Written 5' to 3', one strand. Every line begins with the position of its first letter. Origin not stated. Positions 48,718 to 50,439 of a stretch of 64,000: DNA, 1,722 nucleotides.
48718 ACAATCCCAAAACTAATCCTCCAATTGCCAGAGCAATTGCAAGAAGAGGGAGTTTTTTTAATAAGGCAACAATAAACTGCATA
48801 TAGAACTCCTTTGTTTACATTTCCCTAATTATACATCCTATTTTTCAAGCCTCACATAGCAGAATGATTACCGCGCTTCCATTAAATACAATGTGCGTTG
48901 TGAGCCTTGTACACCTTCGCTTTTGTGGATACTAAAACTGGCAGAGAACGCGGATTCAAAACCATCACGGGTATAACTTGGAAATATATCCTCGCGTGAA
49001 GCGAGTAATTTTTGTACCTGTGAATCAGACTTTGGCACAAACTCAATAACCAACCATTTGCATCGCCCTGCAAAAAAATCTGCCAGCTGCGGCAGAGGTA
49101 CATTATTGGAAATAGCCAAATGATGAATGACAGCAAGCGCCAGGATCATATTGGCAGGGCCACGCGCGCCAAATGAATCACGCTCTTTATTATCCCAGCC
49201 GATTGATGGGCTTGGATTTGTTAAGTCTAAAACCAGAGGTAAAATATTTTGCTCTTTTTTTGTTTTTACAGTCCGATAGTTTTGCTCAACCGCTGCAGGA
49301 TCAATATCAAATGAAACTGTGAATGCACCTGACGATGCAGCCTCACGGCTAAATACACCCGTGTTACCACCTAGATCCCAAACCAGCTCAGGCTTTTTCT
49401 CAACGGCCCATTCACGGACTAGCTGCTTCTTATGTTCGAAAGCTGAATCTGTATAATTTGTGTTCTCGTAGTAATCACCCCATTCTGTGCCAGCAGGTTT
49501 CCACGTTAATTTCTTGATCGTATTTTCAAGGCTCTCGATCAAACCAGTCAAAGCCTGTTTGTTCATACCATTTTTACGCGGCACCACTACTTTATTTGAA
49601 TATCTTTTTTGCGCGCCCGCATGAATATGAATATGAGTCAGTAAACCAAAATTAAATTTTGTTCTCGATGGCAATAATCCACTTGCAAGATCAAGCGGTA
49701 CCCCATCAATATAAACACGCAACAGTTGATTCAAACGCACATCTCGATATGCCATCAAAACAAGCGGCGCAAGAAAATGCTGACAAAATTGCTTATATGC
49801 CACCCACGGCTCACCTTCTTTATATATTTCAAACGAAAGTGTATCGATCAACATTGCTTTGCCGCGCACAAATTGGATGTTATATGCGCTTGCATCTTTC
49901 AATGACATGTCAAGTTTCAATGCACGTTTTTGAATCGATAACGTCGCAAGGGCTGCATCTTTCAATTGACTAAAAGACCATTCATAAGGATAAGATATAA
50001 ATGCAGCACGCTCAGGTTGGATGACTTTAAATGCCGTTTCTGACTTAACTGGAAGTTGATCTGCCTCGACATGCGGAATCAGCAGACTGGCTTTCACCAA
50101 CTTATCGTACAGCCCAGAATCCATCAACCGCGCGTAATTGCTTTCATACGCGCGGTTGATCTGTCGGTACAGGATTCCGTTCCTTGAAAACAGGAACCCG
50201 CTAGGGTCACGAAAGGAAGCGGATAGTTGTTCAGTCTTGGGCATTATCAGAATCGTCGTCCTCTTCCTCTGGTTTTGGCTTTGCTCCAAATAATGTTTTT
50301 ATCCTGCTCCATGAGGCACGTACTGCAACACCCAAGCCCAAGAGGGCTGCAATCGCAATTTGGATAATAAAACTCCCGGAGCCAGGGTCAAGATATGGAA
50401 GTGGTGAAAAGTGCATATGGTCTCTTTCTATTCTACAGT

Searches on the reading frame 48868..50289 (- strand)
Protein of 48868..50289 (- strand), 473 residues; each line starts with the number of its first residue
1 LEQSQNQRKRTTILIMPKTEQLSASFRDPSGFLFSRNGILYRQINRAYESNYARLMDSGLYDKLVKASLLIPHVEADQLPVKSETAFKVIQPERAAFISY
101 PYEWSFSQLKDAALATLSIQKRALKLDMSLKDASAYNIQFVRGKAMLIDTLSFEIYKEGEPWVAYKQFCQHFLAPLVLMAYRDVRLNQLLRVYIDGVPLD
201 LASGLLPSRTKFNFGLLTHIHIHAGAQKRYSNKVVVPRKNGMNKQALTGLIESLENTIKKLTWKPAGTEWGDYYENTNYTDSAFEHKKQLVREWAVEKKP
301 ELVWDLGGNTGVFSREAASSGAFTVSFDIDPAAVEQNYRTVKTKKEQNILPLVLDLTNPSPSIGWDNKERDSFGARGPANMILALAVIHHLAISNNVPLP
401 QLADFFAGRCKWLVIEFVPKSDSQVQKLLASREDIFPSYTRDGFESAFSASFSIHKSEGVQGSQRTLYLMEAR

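Call 32: search_protein_families(library=pfam, proteins=[window:48868-50289:-])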
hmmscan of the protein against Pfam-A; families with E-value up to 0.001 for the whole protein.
window:48868-50289:- (473 aa): 1 family
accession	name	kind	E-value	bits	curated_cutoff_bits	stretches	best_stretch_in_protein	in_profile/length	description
PF13489.12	Methyltransf_23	-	0.00025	21.3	27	1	292-426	15-130/164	Methyltransferase domain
